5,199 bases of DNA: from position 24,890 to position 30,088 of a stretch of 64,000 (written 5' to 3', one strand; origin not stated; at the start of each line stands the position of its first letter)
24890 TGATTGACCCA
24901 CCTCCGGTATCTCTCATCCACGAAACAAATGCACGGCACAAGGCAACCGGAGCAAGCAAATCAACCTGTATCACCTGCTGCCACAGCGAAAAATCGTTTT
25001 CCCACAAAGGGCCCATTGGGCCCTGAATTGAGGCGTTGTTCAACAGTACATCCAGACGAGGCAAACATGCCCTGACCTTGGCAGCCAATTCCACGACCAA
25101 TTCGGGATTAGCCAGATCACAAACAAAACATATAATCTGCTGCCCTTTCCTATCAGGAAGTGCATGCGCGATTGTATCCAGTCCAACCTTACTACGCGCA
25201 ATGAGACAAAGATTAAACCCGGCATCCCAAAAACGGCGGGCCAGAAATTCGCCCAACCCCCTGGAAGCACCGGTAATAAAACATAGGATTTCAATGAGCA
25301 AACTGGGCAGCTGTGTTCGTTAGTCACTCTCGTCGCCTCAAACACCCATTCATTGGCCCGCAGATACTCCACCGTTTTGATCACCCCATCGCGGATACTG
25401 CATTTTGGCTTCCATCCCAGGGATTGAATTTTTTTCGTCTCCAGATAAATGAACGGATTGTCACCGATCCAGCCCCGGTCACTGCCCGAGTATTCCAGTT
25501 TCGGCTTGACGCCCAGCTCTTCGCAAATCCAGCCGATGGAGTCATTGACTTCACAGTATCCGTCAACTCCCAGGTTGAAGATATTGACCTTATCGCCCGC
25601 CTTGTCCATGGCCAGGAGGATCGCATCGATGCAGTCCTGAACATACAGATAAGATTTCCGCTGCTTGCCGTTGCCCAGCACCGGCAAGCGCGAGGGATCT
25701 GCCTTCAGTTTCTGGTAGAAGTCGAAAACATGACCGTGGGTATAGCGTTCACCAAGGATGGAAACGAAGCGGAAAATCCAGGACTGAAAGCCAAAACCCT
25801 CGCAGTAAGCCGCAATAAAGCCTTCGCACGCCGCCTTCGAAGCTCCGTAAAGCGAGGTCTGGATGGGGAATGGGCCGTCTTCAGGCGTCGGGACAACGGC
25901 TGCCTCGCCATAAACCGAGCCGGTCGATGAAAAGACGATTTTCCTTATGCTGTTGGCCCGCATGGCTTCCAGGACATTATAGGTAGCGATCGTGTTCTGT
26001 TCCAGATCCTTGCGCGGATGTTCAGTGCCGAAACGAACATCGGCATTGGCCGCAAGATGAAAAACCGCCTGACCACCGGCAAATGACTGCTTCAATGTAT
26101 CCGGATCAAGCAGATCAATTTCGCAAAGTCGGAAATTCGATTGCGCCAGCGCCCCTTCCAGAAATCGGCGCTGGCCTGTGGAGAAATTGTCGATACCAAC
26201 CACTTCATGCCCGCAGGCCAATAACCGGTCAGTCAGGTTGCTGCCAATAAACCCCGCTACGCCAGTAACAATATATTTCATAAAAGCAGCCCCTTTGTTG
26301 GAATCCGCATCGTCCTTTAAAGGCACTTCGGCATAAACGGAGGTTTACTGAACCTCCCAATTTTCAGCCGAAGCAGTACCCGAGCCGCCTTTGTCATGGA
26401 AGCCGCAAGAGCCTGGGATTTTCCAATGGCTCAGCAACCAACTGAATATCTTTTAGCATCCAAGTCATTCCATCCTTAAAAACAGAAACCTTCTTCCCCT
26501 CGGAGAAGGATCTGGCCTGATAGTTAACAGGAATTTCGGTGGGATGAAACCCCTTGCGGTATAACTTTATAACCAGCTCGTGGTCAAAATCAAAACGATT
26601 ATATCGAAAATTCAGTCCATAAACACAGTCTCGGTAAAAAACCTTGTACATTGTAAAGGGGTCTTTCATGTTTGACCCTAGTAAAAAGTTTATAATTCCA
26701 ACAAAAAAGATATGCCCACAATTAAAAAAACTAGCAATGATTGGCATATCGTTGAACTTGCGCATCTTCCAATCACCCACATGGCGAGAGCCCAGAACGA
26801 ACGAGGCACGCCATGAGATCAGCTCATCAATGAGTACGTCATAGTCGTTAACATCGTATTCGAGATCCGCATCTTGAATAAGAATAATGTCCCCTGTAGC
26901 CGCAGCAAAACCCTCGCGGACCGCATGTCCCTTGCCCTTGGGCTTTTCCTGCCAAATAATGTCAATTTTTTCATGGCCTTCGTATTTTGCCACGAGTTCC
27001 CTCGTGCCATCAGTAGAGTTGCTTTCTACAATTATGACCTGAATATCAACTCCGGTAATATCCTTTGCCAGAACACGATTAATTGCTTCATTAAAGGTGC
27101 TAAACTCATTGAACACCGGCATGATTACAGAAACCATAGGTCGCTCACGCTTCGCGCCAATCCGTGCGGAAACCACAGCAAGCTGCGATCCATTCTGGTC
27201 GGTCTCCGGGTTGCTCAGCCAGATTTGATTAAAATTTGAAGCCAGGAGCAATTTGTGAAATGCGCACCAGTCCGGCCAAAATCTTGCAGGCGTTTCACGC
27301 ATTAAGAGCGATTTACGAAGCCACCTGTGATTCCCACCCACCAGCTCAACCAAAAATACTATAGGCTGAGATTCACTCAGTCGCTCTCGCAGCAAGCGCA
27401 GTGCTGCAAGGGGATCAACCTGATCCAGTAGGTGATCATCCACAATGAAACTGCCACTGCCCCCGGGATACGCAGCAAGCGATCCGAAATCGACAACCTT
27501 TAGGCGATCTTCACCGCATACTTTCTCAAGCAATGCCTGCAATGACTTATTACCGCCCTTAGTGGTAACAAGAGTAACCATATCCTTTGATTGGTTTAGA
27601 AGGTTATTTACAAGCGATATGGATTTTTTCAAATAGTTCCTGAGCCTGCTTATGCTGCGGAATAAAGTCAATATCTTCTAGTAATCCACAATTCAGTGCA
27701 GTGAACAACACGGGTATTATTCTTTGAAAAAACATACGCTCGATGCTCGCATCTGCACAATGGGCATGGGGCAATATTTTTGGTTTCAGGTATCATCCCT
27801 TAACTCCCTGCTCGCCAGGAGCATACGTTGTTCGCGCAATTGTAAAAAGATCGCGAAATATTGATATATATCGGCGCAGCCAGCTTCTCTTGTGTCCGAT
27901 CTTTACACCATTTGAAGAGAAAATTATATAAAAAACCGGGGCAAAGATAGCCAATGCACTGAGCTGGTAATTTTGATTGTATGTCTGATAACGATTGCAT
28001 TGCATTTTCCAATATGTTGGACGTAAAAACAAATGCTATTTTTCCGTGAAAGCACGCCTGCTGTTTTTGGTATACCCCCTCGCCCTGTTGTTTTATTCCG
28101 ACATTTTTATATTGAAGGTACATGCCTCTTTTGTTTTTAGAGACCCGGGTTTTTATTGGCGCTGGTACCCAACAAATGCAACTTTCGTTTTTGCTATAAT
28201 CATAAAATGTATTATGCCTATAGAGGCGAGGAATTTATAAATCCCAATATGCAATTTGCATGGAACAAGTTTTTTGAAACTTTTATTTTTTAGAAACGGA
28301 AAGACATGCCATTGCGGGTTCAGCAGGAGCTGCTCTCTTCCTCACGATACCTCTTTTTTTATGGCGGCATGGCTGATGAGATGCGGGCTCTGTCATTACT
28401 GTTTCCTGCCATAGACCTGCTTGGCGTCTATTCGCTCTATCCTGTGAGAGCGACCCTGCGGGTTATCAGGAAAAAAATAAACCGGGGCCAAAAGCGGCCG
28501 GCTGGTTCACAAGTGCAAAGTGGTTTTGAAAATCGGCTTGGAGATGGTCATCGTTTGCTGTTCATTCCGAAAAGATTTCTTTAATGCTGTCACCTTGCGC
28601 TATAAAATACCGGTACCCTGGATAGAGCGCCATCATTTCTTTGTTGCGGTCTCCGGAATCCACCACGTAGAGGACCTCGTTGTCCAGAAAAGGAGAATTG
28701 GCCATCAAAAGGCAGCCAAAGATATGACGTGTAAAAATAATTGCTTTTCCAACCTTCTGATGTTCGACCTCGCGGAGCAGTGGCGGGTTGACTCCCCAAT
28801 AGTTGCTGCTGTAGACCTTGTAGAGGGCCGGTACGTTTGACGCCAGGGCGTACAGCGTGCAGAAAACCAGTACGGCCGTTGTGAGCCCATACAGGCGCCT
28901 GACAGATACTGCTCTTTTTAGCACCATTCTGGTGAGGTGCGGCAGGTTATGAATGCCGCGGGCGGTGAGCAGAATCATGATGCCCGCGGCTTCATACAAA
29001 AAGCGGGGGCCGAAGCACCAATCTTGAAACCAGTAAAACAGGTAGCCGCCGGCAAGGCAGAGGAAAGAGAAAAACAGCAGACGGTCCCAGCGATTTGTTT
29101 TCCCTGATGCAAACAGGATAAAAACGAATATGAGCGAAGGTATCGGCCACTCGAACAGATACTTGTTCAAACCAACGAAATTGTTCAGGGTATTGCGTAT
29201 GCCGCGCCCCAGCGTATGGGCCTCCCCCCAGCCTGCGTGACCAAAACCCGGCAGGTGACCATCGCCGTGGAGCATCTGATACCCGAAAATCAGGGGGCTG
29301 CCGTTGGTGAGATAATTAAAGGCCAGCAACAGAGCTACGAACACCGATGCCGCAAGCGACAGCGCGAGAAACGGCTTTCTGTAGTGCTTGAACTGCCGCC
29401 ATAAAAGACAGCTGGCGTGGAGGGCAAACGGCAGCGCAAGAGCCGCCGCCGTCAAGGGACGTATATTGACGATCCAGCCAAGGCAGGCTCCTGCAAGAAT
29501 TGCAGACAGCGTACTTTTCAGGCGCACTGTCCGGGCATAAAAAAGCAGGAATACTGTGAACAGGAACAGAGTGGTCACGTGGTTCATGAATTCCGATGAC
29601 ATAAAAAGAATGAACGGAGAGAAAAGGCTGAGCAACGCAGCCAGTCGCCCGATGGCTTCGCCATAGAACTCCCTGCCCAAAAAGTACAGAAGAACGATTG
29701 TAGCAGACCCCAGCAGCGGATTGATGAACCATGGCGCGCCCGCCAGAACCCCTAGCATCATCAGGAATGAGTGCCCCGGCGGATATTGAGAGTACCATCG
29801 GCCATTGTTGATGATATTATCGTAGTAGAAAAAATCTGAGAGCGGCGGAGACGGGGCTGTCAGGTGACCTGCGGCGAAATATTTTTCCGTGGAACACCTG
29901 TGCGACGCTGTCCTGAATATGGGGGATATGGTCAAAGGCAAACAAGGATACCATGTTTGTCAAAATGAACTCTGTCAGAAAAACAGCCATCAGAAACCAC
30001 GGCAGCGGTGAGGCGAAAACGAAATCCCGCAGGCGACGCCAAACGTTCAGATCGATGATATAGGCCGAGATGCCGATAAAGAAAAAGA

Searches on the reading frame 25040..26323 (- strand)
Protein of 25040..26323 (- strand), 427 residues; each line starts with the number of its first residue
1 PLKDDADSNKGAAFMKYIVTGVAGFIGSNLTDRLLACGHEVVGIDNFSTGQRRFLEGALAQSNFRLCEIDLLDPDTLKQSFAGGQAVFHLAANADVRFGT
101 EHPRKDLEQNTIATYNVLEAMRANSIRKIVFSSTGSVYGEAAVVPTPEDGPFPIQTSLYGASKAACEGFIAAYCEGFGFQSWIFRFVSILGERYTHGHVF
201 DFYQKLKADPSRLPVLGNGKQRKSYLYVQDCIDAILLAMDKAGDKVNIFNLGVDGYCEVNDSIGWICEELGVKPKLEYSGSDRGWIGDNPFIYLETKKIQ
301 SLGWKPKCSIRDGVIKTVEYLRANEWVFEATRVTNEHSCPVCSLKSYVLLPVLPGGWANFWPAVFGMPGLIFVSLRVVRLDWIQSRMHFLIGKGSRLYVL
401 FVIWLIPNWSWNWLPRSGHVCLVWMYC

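Call 25: search_protein_families(library=pfam, proteins=[window:25040-26323:-], max_evalue=0.001)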
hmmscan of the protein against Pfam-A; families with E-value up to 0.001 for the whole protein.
window:25040-26323:- (427 aa): 7 families
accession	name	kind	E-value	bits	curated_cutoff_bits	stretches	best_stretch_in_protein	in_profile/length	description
PF01370.27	Epimerase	-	2.2e-48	165.2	20.9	1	18-252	2-240/240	NAD dependent epimerase/dehydratase family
PF16363.11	GDP_Man_Dehyd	-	7.3e-41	141.1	27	1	18-315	1-330/332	GDP-mannose 4,6 dehydratase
PF01073.25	3Beta_HSD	-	4.1e-17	62.5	22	1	18-241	1-231/280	3-beta hydroxysteroid dehydrogenase/isomerase family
PF04321.23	RmlD_sub_bind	-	7.6e-11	42.1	27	1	15-213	1-173/287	RmlD substrate binding domain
PF13460.12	NAD_binding_10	-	1.7e-09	38.2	27.2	1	21-141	1-105/184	NAD(P)H-binding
PF02719.21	Polysacc_synt_2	-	2.3e-09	37.3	20.2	1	18-241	2-219/293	Polysaccharide biosynthesis protein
PF07993.18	NAD_binding_4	-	5.3e-07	29.5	20.1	1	72-195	77-213/258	Male sterility protein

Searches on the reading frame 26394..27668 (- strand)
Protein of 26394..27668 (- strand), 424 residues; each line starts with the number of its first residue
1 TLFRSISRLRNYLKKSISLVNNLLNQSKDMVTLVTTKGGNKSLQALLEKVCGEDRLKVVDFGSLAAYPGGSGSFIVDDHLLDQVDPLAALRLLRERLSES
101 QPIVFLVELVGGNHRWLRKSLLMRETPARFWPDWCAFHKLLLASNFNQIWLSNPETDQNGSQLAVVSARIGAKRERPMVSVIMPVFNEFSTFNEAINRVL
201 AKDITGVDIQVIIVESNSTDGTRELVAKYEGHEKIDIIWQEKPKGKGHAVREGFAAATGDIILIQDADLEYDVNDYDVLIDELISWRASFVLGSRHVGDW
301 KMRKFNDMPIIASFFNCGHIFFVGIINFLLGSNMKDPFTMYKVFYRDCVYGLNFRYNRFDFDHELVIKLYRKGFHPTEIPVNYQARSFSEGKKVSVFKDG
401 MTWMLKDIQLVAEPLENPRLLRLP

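Call 25: search_protein_families(library=pfam, proteins=[window:26394-27668:-], max_evalue=0.001)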
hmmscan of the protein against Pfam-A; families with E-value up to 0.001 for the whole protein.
window:26394-27668:- (424 aa): 2 families
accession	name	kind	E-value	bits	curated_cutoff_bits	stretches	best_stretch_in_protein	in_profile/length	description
PF00535.33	Glycos_transf_2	-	2.5e-26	93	23.3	1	180-309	1-129/168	Glycosyl transferase family 2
PF13641.12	Glyco_tranf_2_3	-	3.2e-05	24.5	27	1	177-268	1-96/230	Glycosyltransferase like family 2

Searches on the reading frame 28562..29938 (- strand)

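Call 24: search_protein_families(library=pfam, proteins=[window:28562-29938:-], max_evalue=0.001)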
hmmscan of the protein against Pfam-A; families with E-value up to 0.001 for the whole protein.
window:28562-29938:- (458 aa): 1 family
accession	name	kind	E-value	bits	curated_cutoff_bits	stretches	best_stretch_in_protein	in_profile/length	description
PF13231.12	PMT_2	-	3e-05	24.7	26.1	1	71-201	26-155/160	Dolichyl-phosphate-mannose-protein mannosyltransferase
